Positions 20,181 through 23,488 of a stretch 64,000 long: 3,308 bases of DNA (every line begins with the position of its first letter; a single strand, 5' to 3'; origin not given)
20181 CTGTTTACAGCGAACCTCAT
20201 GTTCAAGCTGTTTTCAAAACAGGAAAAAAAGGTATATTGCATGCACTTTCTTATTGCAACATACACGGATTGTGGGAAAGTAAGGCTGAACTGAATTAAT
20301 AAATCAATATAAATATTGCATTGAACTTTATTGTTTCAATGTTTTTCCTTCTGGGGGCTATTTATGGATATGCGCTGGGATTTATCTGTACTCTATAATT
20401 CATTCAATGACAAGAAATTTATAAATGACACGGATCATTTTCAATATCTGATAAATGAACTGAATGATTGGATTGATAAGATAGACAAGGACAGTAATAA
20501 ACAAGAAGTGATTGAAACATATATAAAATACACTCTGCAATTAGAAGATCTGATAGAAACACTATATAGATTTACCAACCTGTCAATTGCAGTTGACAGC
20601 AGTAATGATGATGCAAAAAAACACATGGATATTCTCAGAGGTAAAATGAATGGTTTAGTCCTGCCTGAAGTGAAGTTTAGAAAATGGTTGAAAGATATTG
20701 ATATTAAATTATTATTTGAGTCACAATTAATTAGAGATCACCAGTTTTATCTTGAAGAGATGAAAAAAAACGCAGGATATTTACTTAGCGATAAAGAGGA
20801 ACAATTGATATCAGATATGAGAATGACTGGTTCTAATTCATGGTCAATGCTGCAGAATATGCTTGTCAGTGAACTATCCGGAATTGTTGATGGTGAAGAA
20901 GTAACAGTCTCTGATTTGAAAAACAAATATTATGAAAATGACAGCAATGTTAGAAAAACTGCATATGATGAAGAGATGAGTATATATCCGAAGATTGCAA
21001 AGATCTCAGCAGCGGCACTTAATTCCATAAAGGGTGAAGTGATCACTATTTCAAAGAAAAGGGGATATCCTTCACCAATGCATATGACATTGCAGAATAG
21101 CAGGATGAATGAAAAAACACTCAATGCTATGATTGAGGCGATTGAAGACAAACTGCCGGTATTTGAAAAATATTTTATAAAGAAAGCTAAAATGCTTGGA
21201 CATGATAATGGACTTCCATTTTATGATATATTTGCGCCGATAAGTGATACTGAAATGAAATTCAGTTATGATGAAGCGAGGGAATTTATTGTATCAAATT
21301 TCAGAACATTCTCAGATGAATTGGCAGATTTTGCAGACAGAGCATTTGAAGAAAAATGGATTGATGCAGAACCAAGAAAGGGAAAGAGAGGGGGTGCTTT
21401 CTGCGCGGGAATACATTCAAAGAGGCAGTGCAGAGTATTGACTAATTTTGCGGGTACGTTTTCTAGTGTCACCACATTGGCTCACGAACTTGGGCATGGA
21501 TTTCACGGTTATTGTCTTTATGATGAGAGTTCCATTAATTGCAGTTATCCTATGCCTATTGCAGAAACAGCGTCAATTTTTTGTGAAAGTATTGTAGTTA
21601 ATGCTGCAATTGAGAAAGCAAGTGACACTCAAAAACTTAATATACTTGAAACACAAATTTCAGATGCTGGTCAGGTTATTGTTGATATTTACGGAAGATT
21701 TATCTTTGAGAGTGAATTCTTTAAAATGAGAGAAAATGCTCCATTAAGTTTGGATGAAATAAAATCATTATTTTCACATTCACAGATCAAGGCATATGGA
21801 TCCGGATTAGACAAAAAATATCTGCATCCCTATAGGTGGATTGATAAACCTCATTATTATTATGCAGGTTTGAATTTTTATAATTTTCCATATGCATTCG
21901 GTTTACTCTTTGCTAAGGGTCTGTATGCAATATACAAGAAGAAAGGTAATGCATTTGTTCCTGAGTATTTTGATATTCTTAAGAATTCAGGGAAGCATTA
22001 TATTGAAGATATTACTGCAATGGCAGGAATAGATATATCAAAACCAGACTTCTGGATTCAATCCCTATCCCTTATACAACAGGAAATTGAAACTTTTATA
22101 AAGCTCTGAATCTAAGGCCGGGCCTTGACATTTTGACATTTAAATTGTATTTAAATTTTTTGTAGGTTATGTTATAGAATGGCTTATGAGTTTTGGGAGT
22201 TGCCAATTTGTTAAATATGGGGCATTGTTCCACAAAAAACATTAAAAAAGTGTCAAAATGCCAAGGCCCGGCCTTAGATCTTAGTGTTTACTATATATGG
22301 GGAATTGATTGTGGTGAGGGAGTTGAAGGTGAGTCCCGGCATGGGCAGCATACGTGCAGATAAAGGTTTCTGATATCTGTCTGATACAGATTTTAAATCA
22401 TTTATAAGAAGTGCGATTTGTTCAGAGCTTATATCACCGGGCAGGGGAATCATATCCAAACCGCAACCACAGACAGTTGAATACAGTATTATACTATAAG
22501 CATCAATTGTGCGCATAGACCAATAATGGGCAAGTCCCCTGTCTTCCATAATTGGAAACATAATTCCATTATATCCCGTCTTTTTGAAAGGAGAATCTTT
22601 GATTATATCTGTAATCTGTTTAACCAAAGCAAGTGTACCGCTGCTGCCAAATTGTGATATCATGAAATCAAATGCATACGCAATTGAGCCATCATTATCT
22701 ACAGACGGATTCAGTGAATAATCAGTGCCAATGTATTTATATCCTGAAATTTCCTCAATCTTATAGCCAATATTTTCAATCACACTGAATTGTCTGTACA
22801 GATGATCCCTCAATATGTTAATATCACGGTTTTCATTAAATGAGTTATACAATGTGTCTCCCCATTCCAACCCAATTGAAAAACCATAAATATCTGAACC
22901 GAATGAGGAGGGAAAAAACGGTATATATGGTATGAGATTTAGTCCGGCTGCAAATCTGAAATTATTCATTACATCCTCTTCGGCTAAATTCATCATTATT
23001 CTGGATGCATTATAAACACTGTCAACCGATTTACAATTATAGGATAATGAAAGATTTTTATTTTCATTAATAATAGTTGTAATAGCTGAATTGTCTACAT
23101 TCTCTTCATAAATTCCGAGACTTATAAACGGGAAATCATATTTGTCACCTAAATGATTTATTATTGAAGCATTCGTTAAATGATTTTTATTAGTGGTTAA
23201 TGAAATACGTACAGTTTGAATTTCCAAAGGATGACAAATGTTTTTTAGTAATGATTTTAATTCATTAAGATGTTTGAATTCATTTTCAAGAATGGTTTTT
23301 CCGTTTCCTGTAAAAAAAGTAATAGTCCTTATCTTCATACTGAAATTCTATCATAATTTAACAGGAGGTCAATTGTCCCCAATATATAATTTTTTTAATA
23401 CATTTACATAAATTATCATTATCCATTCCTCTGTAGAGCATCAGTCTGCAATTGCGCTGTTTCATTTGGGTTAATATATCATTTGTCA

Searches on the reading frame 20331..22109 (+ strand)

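Call 58: search_protein_families(library=pfam, proteins=[window:20331-22109:+], max_evalue=0.00001)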
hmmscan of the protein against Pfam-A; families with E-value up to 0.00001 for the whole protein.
window:20331-22109:+ (592 aa): 2 families
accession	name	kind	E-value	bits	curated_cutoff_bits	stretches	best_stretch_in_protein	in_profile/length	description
PF01432.26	Peptidase_M3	-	2.1e-32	113.5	27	1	202-580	5-456/457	Peptidase family M3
PF08439.15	Peptidase_M3_N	-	8.2e-10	39.2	25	1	126-182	11-68/70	Oligopeptidase F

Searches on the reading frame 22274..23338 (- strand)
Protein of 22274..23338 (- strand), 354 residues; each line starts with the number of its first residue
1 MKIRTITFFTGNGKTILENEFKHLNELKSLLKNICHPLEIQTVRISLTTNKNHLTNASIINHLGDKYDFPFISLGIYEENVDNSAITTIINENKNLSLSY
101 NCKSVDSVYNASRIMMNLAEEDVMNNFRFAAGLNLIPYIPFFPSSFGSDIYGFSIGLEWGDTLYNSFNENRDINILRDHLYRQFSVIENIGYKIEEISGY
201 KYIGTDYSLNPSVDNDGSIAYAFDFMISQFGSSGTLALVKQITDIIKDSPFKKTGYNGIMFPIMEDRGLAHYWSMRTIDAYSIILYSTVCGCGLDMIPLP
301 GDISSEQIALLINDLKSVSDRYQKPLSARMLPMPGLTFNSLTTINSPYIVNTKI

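Call 59: search_protein_families(library=pfam, proteins=[window:22274-23338:-], max_evalue=0.00001)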
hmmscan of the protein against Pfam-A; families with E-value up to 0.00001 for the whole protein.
window:22274-23338:- (354 aa): 1 family
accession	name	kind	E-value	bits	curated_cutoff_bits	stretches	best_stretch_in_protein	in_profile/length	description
PF05167.17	DUF711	-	3.3e-46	158.4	25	1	86-337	123-399/413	Uncharacterised ACR (DUF711)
